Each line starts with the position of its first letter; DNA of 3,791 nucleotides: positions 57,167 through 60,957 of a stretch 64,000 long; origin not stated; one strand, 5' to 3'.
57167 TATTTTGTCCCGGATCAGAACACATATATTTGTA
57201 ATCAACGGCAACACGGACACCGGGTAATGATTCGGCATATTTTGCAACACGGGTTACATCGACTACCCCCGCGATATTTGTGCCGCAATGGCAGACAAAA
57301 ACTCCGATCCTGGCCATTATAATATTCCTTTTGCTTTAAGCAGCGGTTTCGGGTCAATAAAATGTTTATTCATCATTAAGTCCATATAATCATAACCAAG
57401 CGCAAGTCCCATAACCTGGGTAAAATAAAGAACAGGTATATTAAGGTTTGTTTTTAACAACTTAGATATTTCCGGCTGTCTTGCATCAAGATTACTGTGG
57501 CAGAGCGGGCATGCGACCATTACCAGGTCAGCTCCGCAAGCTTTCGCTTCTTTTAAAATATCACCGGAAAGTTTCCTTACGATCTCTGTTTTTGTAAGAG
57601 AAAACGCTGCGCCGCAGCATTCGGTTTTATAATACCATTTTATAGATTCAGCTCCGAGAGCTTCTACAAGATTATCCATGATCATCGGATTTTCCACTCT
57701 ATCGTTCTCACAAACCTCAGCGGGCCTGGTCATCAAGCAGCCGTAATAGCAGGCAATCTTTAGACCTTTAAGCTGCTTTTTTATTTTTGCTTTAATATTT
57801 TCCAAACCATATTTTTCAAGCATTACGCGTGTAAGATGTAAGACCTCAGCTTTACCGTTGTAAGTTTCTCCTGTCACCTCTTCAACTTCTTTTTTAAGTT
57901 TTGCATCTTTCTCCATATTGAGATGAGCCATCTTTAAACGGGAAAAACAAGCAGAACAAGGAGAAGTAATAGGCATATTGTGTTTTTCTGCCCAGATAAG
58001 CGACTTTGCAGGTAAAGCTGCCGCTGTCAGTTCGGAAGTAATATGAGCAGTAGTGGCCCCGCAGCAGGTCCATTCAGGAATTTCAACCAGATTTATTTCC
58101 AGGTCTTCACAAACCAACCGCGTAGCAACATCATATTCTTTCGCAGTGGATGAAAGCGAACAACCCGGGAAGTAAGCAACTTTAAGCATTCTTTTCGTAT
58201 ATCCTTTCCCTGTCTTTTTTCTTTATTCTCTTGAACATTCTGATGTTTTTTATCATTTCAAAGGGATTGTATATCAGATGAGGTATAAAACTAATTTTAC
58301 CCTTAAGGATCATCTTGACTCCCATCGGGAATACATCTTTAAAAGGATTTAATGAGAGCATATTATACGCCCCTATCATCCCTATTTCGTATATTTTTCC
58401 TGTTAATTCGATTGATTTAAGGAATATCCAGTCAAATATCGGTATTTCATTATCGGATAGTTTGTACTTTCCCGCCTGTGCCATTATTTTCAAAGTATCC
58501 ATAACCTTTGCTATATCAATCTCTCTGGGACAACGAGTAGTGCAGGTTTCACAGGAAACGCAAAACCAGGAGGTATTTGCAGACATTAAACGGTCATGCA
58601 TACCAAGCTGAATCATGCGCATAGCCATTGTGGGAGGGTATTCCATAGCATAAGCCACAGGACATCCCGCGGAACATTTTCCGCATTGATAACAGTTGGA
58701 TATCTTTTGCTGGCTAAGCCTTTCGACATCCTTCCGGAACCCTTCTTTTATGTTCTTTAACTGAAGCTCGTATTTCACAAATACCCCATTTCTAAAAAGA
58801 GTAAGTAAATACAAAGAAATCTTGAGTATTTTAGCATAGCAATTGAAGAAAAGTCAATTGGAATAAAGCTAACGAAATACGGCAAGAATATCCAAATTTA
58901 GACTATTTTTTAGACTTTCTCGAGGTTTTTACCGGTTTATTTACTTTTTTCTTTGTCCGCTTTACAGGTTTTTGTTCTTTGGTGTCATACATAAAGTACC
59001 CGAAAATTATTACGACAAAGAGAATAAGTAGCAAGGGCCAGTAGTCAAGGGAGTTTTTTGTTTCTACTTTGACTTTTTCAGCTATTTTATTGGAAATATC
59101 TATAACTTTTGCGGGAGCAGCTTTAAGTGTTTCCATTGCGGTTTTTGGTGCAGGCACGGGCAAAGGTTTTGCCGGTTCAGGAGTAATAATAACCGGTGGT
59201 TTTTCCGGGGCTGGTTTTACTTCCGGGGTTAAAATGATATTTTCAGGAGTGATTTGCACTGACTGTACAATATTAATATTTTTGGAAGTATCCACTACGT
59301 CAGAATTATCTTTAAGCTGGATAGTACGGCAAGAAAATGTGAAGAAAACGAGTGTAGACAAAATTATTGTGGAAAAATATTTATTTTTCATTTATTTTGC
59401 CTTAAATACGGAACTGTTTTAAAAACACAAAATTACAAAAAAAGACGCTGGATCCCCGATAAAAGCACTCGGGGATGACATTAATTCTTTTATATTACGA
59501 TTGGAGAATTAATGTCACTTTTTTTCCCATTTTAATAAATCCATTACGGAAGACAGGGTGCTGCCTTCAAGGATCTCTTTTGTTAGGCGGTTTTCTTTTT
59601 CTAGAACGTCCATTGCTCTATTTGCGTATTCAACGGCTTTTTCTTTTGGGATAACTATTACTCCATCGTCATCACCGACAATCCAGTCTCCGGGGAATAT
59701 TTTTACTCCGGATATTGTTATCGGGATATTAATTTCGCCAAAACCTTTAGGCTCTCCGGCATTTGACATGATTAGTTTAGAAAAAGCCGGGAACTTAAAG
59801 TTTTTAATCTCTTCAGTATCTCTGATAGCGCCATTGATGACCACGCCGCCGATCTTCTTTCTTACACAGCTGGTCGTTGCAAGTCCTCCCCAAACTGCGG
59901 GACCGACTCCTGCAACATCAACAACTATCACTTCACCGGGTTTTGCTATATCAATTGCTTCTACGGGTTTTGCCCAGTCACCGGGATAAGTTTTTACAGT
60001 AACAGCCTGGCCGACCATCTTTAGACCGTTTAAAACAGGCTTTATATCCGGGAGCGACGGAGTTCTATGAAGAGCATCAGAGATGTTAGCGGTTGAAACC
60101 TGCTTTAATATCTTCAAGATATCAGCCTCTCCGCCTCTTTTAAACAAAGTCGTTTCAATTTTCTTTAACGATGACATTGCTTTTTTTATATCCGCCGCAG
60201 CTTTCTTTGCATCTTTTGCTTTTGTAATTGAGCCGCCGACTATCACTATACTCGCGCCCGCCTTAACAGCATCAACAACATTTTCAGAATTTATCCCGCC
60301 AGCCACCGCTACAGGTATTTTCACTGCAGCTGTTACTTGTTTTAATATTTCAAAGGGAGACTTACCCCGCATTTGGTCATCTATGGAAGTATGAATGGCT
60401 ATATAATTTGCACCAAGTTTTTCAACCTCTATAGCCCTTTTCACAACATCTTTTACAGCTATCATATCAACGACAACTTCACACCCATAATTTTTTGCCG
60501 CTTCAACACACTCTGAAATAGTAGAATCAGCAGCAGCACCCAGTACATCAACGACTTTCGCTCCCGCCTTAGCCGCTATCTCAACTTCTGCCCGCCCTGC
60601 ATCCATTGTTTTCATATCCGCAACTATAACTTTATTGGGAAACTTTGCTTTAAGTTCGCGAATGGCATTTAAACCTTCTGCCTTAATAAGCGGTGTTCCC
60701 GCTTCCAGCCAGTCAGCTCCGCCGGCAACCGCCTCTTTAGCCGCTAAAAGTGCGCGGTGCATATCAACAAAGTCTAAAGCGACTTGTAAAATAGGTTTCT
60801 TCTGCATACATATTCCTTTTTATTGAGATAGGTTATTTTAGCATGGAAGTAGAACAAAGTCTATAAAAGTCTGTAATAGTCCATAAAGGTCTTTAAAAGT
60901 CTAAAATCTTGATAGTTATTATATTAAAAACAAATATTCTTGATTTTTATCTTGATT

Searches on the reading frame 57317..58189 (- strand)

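Call 81: search_protein_families(library=ncbifam, proteins=[window:57317-58189:-], max_evalue=1e-10)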
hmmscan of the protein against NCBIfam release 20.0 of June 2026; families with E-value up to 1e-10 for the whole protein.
window:57317-58189:- (290 aa): 4 families
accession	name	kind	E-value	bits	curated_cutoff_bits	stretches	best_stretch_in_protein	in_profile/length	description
TIGR03288.1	CoB_CoM_SS_B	equivalog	2.7e-55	187.7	345.15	1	3-285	1-288/290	CoB--CoM heterodisulfide reductase subunit B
NF042965.1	MFR_anch_SdhE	equivalog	1.9e-53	181.8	500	1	4-280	3-278/282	8-methylmenaquinol:fumarate reductase membrane anchor subunit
NF041780.1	hetero_SS_HdrB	equivalog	1e-28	100.6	450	1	6-284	8-302/304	ferredoxin:CoB-CoM heterodisulfide reductase subunit HdrB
NF045670.1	quin_L_LdhH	equivalog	4.2e-14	51.8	800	1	3-233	468-684/706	L-lactate dehydrogenase (quinone) large subunit LdhH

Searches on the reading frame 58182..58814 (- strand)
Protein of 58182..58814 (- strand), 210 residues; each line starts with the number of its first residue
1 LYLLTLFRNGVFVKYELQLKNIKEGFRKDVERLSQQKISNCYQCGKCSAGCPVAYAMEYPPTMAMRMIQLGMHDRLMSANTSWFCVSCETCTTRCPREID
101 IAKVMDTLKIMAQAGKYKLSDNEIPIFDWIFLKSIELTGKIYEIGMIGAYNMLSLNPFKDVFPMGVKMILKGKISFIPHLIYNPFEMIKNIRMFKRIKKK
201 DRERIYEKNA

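Call 81: search_protein_families(library=ncbifam, proteins=[window:58182-58814:-], max_evalue=1e-10)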
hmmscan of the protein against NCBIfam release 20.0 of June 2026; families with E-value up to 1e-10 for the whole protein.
window:58182-58814:- (210 aa): 4 families
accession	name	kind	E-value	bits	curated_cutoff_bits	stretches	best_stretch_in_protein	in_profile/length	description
TIGR03290.1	CoB_CoM_SS_C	equivalog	4.9e-18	65.5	160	1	39-113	2-76/144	CoB--CoM heterodisulfide reductase subunit C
NF038018.1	qmoC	equivalog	1.5e-17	64.1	300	1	26-112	5-91/360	quinone-interacting membrane-bound oxidoreductase complex subunit QmoC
NF041779.1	hetero_SS_HdrC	equivalog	1.5e-12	47.4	350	1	21-113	13-104/198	ferredoxin:CoB-CoM heterodisulfide reductase subunit HdrC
NF041890.1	hdrC_Methbact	equivalog_domain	4.3e-12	46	270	1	21-112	11-101/192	ferredoxin:CoB-CoM heterodisulfide reductase subunit HdrC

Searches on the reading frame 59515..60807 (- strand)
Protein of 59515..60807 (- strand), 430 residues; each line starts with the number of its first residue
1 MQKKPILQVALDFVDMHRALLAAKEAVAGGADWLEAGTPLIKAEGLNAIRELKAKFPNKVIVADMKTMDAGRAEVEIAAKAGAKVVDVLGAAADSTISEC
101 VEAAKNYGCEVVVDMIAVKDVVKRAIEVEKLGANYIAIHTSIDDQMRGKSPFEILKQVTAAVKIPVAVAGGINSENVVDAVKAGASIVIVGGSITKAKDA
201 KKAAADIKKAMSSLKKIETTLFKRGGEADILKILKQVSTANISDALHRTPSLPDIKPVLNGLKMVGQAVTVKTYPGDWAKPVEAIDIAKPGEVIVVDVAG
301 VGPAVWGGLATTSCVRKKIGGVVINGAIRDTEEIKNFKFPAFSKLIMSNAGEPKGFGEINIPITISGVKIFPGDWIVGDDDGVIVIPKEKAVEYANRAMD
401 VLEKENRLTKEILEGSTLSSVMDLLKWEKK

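Call 81: search_protein_families(library=ncbifam, proteins=[window:59515-60807:-], max_evalue=1e-10)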
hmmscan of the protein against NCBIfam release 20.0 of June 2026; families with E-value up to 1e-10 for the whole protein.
window:59515-60807:- (430 aa): 15 families
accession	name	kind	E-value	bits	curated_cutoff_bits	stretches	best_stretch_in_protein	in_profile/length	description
NF005442.0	PRK07028.1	equivalog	2.4e-181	603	593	1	3-430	2-429/430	bifunctional hexulose-6-phosphate synthase/ribonuclease regulator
NF041755.1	RuMP_HxlAB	equivalog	4e-67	226.9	500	1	4-248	3-245/391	bifunctional 3-hexulose-6-phosphate synthase/6-phospho-3-hexuloisomerase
TIGR03128.2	RuMP_HxlA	equivalog_domain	1.1e-66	224.4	200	1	7-211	1-205/205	3-hexulose-6-phosphate synthase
NF004850.0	PRK06201.1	subfamily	5.8e-50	169.8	231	1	225-422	14-213/222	hypothetical protein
NF009833.0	PRK13307.1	equivalog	1.1e-41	143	274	1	3-212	171-380/392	bifunctional 5,6,7,8-tetrahydromethanopterin hydro-lyase/3-hexulose-6-phosphate synthase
NF006731.0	PRK09262.1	equivalog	3.5e-33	115.1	179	1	227-415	17-207/229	4-carboxy-4-hydroxy-2-oxoadipate aldolase/oxaloacetate decarboxylase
NF009832.1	PRK13306.1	subfamily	1.8e-30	106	250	1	3-212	1-211/215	3-dehydro-L-gulonate-6-phosphate decarboxylase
TIGR02798.1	ligK_PcmE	equivalog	1.5e-29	103.2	304.5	1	229-407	13-193/222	4-carboxy-4-hydroxy-2-oxoadipate aldolase/oxaloacetate decarboxylase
NF006093.0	PRK08245.1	subfamily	1.7e-28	99.6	208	1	228-420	8-219/240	hypothetical protein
NF009831.0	PRK13305.1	equivalog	2.3e-22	79.4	294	1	3-213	2-213/220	3-keto-L-gulonate-6-phosphate decarboxylase UlaD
NF009399.0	PRK12764.1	equivalog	5.4e-18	65.3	444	1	162-420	207-478/501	fumarylacetoacetate hydrolase family protein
NF006875.0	PRK09372.1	equivalog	2.1e-17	63.3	136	1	263-389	31-157/161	ribonuclease E activity regulator RraA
TIGR01935.1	NOT-MenG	subfamily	3e-16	59.6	123.8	1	264-385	28-149/150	RraA family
NF009134.0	PRK12487.1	equivalog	6.2e-14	52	196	1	264-386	32-154/161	putative 4-hydroxy-4-methyl-2-oxoglutarate aldolase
NF010386.0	PRK13813.1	equivalog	7.3e-14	51.9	208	1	1-211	1-213/216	orotidine 5'-phosphate decarboxylase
